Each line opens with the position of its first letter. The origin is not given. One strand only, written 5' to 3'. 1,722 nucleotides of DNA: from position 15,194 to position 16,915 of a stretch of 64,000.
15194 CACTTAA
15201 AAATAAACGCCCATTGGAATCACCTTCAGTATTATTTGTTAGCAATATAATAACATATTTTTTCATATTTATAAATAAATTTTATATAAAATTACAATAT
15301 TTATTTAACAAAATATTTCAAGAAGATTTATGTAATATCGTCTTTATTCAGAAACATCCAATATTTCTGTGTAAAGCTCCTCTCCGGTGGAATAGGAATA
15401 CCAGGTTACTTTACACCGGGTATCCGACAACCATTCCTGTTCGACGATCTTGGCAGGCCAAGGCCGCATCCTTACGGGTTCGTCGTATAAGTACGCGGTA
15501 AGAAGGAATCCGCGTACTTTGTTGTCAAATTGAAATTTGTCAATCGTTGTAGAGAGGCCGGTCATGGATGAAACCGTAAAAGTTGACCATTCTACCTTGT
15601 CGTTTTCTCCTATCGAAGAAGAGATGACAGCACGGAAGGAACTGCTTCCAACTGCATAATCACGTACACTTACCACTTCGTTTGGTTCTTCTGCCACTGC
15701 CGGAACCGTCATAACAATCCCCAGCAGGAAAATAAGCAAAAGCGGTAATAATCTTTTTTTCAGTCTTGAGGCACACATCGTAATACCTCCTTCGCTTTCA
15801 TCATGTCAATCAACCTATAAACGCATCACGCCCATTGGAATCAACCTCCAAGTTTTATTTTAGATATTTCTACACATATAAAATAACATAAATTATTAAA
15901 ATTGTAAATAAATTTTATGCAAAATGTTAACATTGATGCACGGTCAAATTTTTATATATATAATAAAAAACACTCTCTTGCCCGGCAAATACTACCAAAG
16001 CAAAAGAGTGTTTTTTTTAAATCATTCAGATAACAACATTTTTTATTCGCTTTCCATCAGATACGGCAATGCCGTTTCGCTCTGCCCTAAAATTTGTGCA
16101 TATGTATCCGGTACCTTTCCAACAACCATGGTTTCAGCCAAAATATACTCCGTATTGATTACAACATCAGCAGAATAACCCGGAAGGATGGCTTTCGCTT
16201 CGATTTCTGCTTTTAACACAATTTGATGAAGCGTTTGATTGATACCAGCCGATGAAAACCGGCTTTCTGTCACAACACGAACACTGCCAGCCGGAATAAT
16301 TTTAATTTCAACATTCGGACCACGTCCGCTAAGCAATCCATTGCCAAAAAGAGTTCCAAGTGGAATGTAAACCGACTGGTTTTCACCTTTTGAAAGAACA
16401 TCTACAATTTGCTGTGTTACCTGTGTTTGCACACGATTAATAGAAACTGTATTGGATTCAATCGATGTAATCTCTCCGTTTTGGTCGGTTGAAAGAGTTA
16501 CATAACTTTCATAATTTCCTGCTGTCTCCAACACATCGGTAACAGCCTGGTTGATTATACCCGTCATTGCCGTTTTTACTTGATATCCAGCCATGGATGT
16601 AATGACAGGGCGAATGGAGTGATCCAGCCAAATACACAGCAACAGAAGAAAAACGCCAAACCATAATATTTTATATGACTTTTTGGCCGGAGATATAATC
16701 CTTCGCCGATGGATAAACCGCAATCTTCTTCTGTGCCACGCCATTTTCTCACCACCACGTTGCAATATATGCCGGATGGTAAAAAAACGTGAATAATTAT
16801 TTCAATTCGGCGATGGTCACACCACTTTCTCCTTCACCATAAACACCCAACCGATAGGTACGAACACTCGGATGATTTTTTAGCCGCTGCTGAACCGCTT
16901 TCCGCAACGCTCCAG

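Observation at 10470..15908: Accessory locus: two small secreted proteins followed by two tandem MacB-architecture (NBD-FtsX fused) ABC proteins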

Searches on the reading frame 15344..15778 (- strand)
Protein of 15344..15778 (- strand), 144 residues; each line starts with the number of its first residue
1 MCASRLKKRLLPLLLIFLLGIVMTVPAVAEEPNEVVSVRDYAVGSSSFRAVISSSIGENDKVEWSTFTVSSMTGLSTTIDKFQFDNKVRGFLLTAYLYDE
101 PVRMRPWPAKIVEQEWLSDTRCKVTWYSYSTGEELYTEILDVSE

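Call 3: search_protein_families(library=pfam, proteins=[window:15344-15778:-], max_evalue=0.1)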
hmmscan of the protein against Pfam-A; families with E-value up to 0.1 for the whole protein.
window:15344-15778:- (144 aa): 0 families

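Call 4: search_protein_families(library=ncbifam, proteins=[window:15344-15778:-], max_evalue=0.1)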
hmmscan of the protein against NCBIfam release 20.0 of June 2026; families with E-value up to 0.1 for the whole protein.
window:15344-15778:- (144 aa): 0 families

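Call 18: find_homologous_proteins(query=window:15344-15778:-, max_evalue=0.01)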
Query window:15344-15778:- (144 aa): 7 proteins with E <= 0.01 among 63 candidates.
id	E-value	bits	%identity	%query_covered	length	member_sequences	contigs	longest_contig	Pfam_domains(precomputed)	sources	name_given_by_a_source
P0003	7.4e-88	309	97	100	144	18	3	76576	-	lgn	-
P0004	5.5e-87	307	98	100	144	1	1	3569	-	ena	-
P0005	5.9e-87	306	98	100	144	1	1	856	-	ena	-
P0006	1.6e-84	299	96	100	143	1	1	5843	-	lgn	-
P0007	3.5e-75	268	98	88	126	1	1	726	-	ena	-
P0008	1.7e-59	218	98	74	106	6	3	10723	-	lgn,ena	-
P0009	4.8e-42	161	95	59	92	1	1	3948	-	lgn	-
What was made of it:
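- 15344..15778 (-): Secreted protein B. It has a Sec signal peptide (VPAVA|EEP) and an acidic all-beta mature part. Homologs that are 95-98% identical occur only in the same species (call 18).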

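Call 20: find_encoding_contigs(protein=P0003, flank=10000, max_places=4)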
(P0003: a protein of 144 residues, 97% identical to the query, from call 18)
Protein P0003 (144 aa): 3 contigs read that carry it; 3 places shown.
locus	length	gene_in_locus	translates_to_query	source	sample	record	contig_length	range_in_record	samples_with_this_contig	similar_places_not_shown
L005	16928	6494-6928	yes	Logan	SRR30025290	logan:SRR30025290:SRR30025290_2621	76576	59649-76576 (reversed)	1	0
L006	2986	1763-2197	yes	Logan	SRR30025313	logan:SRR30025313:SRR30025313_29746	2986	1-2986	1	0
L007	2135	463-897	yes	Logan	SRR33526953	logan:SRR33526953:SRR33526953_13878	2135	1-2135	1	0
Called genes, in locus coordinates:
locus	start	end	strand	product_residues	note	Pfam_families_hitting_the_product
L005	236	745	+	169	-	PF02130:YbeY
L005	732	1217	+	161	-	PF01219:DAGK_prokar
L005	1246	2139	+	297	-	PF01926:MMR_HSR1, PF02421:FeoB_N, PF03193:RsgA_GTPase (faint), PF04548:AIG1 (faint), PF00009:GTP_EFTU, PF00350:Dynamin_N (weak), PF07650:KH_2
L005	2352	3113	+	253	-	PF11967:RecO_N, PF02565:RecO_C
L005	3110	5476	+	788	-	PF00488:MutS_V, PF05103:DivIVA (weak), PF20297:MSSS, PF01713:Smr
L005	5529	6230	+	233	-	PF09560:Spore_YunB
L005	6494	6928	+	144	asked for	-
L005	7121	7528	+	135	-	-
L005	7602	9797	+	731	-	PF00005:ABC_tran, PF02463:SMC_N, PF13304:AAA_21, PF02687:FtsX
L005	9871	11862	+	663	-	PF00005:ABC_tran, PF02463:SMC_N, PF20720:nSTAND3 (faint), PF13304:AAA_21 (faint), PF02687:FtsX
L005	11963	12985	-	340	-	PF00248:Aldo_ket_red, PF13187:Fer4_9 (weak), PF13534:Fer4_17 (weak)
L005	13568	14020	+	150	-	PF05848:CtsR, PF17727:CtsR_C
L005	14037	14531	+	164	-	PF02151:UVR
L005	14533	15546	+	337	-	PF00217:ATP-gua_Ptrans, PF27454:McsB_C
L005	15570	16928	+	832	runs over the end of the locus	PF02861:Clp_N, PF23569:NBD_SMAX1 (weak), PF00004:AAA, PF17871:AAA_lid_9, PF07724:AAA_2, PF00004:AAA, PF07728:AAA_5, PF10431:ClpB_D2-small, +11 more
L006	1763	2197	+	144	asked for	-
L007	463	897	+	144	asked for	-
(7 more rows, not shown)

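Call 21: find_encoding_contigs(protein=P0006, flank=10000, max_places=3)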
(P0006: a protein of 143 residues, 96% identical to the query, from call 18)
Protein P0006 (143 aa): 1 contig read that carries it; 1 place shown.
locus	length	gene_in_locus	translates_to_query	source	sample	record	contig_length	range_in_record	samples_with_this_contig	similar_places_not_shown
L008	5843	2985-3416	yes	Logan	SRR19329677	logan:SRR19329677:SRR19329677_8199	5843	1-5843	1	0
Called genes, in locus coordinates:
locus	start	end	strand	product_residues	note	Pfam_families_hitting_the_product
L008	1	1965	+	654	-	?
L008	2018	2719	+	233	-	PF09560:Spore_YunB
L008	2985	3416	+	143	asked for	-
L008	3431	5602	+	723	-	PF00005:ABC_tran, PF02463:SMC_N, PF13304:AAA_21, PF02687:FtsX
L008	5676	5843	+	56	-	?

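Call 52: search_protein_families(library=padloc, proteins=[window:15344-15778:-], max_evalue=0.01)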
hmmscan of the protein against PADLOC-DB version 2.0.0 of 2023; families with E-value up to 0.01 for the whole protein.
window:15344-15778:- (144 aa): 0 families

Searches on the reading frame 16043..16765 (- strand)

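Call 3: search_protein_families(library=pfam, proteins=[window:16043-16765:-], max_evalue=0.1)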
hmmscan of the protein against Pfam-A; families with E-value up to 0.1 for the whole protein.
window:16043-16765:- (240 aa): 1 family
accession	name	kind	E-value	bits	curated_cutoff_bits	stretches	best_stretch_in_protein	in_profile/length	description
PF09560.15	Spore_YunB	-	1e-28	99.7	25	1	132-221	2-91/91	Sporulation protein YunB (Spo_YunB)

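Call 4: search_protein_families(library=ncbifam, proteins=[window:16043-16765:-], max_evalue=0.1)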
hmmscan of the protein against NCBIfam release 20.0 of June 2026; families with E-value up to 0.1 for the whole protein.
window:16043-16765:- (240 aa): 1 family
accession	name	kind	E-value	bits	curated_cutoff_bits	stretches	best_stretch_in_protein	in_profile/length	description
TIGR02832.1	spo_yunB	equivalog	2.1e-44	151.5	111.9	1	34-224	11-202/204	sporulation protein YunB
